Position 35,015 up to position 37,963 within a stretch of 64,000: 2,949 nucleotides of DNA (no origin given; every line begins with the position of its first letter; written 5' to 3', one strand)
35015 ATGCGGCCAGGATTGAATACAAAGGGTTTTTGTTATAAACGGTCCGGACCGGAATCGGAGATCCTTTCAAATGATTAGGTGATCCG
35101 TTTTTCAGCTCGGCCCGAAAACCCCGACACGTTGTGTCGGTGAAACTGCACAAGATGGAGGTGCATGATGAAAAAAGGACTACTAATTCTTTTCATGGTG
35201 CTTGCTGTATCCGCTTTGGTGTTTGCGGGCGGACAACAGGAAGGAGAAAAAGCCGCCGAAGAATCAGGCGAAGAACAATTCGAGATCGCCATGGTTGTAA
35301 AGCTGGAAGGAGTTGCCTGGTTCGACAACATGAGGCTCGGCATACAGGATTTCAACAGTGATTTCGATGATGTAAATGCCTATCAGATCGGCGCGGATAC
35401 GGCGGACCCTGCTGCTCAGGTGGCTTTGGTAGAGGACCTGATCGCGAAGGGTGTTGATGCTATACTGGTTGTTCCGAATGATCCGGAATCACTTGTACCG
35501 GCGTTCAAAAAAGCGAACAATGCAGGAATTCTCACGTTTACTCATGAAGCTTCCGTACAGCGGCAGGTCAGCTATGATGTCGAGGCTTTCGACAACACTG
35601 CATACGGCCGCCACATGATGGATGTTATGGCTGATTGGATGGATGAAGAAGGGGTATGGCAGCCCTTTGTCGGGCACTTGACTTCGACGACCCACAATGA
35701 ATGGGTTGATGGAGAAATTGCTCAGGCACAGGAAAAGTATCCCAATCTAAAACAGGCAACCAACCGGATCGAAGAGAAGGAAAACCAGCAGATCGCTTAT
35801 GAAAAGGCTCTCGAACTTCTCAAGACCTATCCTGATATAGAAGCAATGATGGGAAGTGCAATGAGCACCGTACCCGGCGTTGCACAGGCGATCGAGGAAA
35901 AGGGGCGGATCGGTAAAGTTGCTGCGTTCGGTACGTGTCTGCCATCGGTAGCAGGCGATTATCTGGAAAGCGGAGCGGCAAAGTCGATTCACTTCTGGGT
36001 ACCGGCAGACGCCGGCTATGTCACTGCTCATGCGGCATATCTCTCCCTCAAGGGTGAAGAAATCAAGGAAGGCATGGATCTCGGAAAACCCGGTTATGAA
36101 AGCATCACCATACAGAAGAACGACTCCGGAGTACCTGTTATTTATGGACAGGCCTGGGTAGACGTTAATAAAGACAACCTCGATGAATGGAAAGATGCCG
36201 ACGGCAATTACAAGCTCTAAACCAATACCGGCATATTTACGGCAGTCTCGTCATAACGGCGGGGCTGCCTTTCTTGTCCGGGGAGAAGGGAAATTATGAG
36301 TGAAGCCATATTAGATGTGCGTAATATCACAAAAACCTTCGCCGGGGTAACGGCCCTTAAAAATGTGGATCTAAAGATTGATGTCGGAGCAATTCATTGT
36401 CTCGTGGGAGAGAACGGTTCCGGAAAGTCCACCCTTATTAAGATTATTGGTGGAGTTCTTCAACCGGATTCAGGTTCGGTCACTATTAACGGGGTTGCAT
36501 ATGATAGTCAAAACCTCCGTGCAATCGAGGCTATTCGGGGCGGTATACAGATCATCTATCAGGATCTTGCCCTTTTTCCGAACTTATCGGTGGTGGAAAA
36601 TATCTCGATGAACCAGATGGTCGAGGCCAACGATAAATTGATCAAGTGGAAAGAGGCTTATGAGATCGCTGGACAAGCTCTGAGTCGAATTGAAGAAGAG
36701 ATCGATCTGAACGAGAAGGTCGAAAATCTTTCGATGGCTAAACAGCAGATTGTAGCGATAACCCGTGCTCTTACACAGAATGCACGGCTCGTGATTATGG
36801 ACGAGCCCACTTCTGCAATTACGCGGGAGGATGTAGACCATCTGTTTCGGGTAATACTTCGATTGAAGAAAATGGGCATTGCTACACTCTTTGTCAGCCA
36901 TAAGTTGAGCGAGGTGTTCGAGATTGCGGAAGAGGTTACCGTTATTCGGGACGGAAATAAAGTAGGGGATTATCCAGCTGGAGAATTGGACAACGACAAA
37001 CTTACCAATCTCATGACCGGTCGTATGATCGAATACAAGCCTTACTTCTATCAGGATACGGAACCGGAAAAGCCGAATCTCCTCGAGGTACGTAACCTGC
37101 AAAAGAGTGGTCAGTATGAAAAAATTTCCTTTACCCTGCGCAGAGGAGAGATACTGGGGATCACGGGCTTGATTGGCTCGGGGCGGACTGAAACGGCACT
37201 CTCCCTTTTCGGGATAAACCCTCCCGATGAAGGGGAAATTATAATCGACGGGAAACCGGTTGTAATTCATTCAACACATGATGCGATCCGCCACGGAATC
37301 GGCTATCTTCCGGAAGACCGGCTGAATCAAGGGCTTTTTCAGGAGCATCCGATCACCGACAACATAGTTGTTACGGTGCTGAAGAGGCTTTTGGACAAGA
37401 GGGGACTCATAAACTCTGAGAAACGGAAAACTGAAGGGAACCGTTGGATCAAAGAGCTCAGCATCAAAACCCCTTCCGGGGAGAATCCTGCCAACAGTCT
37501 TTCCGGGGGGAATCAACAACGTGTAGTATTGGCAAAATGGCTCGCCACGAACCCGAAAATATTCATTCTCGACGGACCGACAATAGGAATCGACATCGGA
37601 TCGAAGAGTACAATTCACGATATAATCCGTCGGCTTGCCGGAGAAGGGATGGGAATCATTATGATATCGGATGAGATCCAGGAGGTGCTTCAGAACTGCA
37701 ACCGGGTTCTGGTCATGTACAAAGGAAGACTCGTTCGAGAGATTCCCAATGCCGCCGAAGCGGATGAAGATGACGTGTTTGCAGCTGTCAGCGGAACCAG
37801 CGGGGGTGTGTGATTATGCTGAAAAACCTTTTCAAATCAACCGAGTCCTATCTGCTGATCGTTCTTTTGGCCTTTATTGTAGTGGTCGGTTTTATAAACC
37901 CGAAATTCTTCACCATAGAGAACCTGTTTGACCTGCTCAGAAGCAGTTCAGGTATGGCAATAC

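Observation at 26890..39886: Catabolic island: fused class II aldolase, two divergent FGGY kinases, BtpA/SgcQ, a DeoR regulator and an Lsr/Rbs-like ABC importer around a tRNA-Ser gene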

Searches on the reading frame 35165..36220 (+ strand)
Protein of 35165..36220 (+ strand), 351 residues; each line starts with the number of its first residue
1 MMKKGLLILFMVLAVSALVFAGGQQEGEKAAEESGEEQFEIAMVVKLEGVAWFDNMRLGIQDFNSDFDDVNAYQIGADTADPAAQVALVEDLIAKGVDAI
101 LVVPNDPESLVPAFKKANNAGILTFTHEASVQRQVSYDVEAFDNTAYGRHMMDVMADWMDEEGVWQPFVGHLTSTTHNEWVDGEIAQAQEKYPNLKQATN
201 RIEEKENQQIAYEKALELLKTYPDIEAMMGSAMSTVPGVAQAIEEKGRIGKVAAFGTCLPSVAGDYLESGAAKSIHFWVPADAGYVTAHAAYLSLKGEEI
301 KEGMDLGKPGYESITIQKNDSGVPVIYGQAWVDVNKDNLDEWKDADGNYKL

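Call 4: search_protein_families(library=pfam, proteins=[window:35165-36220:+])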
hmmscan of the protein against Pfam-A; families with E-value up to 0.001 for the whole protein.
window:35165-36220:+ (351 aa): 2 families
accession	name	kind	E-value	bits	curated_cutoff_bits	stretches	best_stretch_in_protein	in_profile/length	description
PF13407.12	Peripla_BP_4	-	2.4e-49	168.7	35.1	1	41-299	1-258/258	Periplasmic binding protein domain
PF00532.27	Peripla_BP_1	-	3.7e-06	27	22.2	1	41-249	4-207/281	Periplasmic binding proteins and sugar binding domain of LacI family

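Call 6: search_protein_families(library=ncbifam, proteins=[window:35165-36220:+], max_evalue=0.00001)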
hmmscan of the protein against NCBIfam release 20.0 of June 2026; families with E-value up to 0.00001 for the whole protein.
window:35165-36220:+ (351 aa): 5 families
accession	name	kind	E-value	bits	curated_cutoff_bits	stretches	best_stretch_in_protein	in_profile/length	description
TIGR02637.1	RhaS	equivalog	3.5e-40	138.1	342.25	1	41-342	1-300/302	rhamnose ABC transporter substrate-binding protein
NF011937.0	PRK15408.1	equivalog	3.3e-28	98.6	384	1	28-320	28-308/340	autoinducer 2 ABC transporter substrate-binding protein LsrB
NF007254.0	PRK09701.1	equivalog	2.9e-11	43.1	335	1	22-273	20-265/311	D-allose transporter substrate-binding protein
TIGR02634.1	xylF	equivalog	6.8e-09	35.7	389.55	1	79-256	37-216/302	D-xylose ABC transporter substrate-binding protein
NF007936.0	PRK10653.1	equivalog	5.4e-06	25.9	337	1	78-161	63-147/295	ribose ABC transporter substrate-binding protein RbsB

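Call 18: search_solved_structures(query=window:35165-36220:+, max_evalue=1e-10)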
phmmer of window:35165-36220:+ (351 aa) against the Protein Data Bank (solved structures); distinct sequences matched with E-value up to 1e-10: 19.
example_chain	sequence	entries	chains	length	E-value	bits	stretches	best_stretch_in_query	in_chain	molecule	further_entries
5bra_A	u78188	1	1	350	2.5e-73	250.4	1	34-342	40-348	Putative periplasmic binding protein with substrate ribose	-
9i1m_A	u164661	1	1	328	7.1e-54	186.4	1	41-340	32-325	Sugar-binding protein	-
3d02_A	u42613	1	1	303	2.1e-51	178.3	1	41-340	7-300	Putative LACI-type transcriptional regulator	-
5gta_A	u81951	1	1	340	4e-24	88.6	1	40-321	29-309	Autoinducer 2-binding protein LsrB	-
1tjy_A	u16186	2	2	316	4.9e-24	88.3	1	40-321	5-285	sugar transport protein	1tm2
3ejw_A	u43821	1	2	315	3.1e-22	82.4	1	40-319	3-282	SmLsrB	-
4pz0_A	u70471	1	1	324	1.7e-21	79.9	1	36-320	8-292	sugar ABC transporter, sugar-binding protein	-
3t95_A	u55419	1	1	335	1.8e-20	76.6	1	40-312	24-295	Autoinducer 2-binding protein lsrB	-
4wzz_A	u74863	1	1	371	1.9e-17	66.6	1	82-297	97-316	Putative sugar ABC transporter, substrate-binding protein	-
5bq3_A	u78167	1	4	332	2.3e-17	66.4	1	68-341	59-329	Rhamnose ABC transporter, rhamnose-binding protein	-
4kvf_A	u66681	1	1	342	2.4e-17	66.3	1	75-300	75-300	Rhamnose ABC transporter, periplasmic rhamnose-binding protein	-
5dte_A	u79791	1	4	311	1.9e-14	56.8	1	36-281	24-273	Monosaccharide-transporting ATPase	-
6dsp_A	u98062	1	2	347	8.5e-14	54.6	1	36-319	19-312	Autoinducer 2-binding protein LsrB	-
5dkv_A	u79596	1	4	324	1.3e-11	47.5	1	36-303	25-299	ABC transporter substrate binding protein (Ribose)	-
5hqj_A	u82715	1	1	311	1.5e-11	47.2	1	39-297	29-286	Periplasmic binding protein/LacI transcriptional regulator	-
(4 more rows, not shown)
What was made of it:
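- The binding protein is related to LsrB (E 4e-24, call 18). The binding protein is much closer to AauA and 5BRA (call 18).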

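Call 48: search_solved_structures(query=window:35165-36220:+, max_evalue=1e-40, show_alignments=3)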
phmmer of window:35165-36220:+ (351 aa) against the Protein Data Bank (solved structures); distinct sequences matched with E-value up to 1e-40: 3.
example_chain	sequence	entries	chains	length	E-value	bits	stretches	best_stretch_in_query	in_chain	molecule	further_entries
5bra_A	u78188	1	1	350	2.5e-73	250.4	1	34-342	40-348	Putative periplasmic binding protein with substrate ribose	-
9i1m_A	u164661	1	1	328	7.1e-54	186.4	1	41-340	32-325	Sugar-binding protein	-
3d02_A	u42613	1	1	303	2.1e-51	178.3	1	41-340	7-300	Putative LACI-type transcriptional regulator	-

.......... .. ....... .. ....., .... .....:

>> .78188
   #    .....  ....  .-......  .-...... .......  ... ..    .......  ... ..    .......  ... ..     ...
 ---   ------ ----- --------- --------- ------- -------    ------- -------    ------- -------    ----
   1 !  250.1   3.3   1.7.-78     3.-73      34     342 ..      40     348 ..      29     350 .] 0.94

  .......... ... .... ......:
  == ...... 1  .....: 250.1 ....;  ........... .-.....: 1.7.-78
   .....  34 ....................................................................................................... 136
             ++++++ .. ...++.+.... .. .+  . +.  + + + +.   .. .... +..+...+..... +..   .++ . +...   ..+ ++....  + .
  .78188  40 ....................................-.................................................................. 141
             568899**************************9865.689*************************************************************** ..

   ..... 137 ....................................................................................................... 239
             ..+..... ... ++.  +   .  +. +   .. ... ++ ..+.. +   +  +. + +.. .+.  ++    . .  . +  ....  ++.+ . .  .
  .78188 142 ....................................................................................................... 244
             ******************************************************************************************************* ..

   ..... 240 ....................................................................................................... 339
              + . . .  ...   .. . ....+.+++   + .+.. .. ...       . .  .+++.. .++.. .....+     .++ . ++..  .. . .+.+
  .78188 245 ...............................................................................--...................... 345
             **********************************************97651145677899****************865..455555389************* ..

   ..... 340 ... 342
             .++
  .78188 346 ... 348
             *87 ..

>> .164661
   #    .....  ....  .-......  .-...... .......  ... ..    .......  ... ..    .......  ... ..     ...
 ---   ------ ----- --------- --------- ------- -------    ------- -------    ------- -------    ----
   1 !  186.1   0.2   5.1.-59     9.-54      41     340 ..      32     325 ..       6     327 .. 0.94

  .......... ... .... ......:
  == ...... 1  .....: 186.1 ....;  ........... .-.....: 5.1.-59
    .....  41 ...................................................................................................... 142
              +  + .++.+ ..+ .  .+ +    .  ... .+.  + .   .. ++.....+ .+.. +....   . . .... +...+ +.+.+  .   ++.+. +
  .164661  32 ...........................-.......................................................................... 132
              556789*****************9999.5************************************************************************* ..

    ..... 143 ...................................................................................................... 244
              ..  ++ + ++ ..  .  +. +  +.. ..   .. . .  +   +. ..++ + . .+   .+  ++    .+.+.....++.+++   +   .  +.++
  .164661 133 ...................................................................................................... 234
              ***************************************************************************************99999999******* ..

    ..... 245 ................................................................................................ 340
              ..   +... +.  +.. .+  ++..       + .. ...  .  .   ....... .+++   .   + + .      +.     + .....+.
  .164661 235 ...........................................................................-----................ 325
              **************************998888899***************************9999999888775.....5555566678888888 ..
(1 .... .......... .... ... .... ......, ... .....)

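Call 50: search_solved_structures(query=window:35165-36220:+, max_evalue=1e-23, show_alignments=5)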
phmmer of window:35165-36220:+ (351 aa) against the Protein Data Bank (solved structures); distinct sequences matched with E-value up to 1e-23: 5.
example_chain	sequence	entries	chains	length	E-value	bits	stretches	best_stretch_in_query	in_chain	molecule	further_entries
5bra_A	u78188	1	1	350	2.5e-73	250.4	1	34-342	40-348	Putative periplasmic binding protein with substrate ribose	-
9i1m_A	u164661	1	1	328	7.1e-54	186.4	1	41-340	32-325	Sugar-binding protein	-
3d02_A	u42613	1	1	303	2.1e-51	178.3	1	41-340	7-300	Putative LACI-type transcriptional regulator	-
5gta_A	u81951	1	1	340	4e-24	88.6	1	40-321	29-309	Autoinducer 2-binding protein LsrB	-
1tjy_A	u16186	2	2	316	4.9e-24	88.3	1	40-321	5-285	sugar transport protein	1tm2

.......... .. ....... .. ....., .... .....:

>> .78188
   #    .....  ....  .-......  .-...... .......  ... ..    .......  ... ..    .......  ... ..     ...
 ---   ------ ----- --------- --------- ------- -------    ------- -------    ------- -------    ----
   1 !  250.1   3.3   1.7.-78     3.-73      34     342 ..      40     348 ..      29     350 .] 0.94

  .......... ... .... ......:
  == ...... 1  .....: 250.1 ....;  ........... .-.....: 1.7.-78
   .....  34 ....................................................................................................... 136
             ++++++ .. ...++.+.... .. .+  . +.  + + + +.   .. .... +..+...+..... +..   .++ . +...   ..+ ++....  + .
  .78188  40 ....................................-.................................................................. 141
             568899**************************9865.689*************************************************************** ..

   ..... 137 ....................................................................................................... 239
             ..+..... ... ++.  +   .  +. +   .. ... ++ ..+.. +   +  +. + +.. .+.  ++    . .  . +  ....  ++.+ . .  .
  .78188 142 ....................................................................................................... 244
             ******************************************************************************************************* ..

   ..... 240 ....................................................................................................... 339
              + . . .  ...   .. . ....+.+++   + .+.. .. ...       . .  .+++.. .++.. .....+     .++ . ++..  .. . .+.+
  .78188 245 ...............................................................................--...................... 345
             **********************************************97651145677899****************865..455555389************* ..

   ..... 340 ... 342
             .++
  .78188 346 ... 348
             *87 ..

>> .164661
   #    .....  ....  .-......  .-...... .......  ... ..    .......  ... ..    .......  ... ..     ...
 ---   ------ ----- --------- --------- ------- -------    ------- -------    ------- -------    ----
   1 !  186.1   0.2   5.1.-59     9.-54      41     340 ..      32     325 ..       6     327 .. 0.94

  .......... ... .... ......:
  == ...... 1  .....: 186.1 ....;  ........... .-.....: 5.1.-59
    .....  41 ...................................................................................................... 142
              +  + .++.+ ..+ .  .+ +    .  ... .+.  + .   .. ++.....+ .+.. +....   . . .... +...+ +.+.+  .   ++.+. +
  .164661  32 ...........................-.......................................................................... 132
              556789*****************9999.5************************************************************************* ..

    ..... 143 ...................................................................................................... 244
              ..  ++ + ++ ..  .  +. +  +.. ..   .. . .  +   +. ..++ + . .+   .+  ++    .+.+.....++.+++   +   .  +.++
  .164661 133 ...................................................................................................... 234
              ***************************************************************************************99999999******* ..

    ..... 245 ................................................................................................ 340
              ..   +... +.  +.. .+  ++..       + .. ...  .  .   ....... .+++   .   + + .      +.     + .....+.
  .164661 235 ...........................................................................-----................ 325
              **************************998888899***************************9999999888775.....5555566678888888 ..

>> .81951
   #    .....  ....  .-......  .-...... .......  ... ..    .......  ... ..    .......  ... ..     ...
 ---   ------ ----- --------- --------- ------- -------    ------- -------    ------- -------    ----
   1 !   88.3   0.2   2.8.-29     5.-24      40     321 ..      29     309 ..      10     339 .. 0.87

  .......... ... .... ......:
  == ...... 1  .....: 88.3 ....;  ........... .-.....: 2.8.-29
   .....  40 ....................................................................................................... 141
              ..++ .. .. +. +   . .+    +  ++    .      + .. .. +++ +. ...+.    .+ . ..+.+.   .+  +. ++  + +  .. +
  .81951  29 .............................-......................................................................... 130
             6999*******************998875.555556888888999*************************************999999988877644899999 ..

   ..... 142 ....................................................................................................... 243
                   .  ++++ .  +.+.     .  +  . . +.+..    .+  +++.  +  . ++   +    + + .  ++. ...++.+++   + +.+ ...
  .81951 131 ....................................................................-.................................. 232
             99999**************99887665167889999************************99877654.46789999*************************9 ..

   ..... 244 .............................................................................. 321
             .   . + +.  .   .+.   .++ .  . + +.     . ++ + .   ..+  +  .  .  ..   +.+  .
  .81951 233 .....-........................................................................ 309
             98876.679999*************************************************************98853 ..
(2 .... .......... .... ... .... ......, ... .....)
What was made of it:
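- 35165..36220 (+): Periplasmic sugar-binding protein with an AauA-like (D-ribulose-type) pocket. The LsrB signature is not kept (call 50).
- Closest known: Lsr AI-2 uptake and processing system. Different: Evidence: calls 4, 6 and 50.
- Only K35 of the six LsrB signature residues is kept (call 50).
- Tried and rejected: Rejected (calls 6 and 50).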

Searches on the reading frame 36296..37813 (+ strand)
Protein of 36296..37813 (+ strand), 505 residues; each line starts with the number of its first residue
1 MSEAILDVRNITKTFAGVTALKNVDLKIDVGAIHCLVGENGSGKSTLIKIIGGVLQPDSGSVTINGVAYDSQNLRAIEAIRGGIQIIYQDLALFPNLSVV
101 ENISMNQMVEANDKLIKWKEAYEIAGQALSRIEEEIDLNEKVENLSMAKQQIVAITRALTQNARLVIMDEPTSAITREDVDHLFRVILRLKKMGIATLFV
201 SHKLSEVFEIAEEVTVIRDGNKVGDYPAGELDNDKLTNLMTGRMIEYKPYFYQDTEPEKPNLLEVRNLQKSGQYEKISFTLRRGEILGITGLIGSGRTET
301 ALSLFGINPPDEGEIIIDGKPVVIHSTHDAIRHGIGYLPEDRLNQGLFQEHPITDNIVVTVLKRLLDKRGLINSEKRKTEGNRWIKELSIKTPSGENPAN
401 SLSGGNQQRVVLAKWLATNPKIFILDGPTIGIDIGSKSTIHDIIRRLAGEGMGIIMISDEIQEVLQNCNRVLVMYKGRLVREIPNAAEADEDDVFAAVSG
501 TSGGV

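Call 4: search_protein_families(library=pfam, proteins=[window:36296-37813:+])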
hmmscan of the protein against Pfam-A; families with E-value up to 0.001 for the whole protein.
window:36296-37813:+ (505 aa): 5 families
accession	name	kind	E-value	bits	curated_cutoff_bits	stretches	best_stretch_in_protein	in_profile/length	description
PF00005.33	ABC_tran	-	6.1e-56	189.3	25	2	21-173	1-137/137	ABC transporter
PF13304.12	AAA_21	-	3.9e-06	27.6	27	1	33-87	1-45/304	AAA domain, putative AbiEii toxin, Type IV TA system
PF13555.12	AAA_29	-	6.3e-06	26.3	27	1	24-68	15-58/61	P-loop containing region of AAA domain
PF13175.12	AAA_15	-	0.00033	20.8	32.1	1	26-90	17-55/374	AAA ATPase domain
PF02463.25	SMC_N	-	0.0004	20.3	40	0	32-444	25-183/220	RecF/RecN/SMC N terminal domain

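Call 6: search_protein_families(library=ncbifam, proteins=[window:36296-37813:+], max_evalue=0.00001)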
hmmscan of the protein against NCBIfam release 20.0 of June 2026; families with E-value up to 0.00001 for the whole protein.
window:36296-37813:+ (505 aa): 188 families (the best 25 are shown)
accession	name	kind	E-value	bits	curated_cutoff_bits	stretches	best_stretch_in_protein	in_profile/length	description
NF008442.0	PRK11288.1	equivalog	8.8e-140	466.3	689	1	2-495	4-492/504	L-arabinose ABC transporter ATP-binding protein AraG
NF010069.0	PRK13549.1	equivalog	4.1e-139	464.3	699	1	1-498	1-502/513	xylose ABC transporter ATP-binding protein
NF007253.0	PRK09700.1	equivalog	9.6e-132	440.1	772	1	3-497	3-505/510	D-allose ABC transporter ATP-binding protein AlsA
NF041861.1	YtfR_transport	equivalog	1.2e-130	436.2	850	1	5-486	1-479/492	galactofuranose ABC transporter, ATP-binding protein YtfR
NF040905.2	GguA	equivalog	1.3e-130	436.2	810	1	5-493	1-495/500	multiple monosaccharide ABC transporter ATP-binding protein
NF008030.0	PRK10762.1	equivalog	1.2e-125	420.2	745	1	3-500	2-493/501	ribose ABC transporter ATP-binding protein RbsA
NF008215.0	PRK10982.1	equivalog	9.5e-121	403.8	828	1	2-495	10-499/506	galactose/methyl galactoside ABC transporter ATP-binding protein MglA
TIGR02633.1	xylG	equivalog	1e-119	400.3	723.65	1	6-492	2-494/500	D-xylose ABC transporter ATP-binding protein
NF011967.0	PRK15439.1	equivalog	3.7e-112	375.4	586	1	3-484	9-486/510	autoinducer 2 ABC transporter ATP-binding protein LsrA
NF047930.1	ABC_ATP_B6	equivalog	6.7e-104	348.3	670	1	5-490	2-501/510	putative B6 ABC transporter ATP-binding protein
TIGR04406.1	LPS_export_lptB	equivalog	8.4e-62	208.6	240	2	274-482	17-216/239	LPS export ABC transporter ATP-binding protein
TIGR04521.1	ECF_ATPase_2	equivalog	1.2e-60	205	330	2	15-225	15-226/279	energy-coupling factor transporter ATPase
TIGR01188.1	drrA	subfamily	2.8e-59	200.9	312.45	2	13-233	1-213/302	daunorubicin resistance ABC transporter, ATP-binding protein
TIGR03410.1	urea_trans_UrtE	equivalog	1.1e-58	198.5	285.8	2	6-240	1-228/230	urea ABC transporter ATP-binding subunit UrtE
TIGR02315.1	ABC_phnC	equivalog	3.8e-56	190.2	266.1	2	5-239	1-241/243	phosphonate ABC transporter ATP-binding protein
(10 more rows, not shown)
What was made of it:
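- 36296..39886 (+): ABC ATPase with two ATP-binding domains (36296-37813) and two BPD_transp_2 permeases (37810-38826, 38855-39886). Pfam and NCBIfam (calls 4 and 6).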
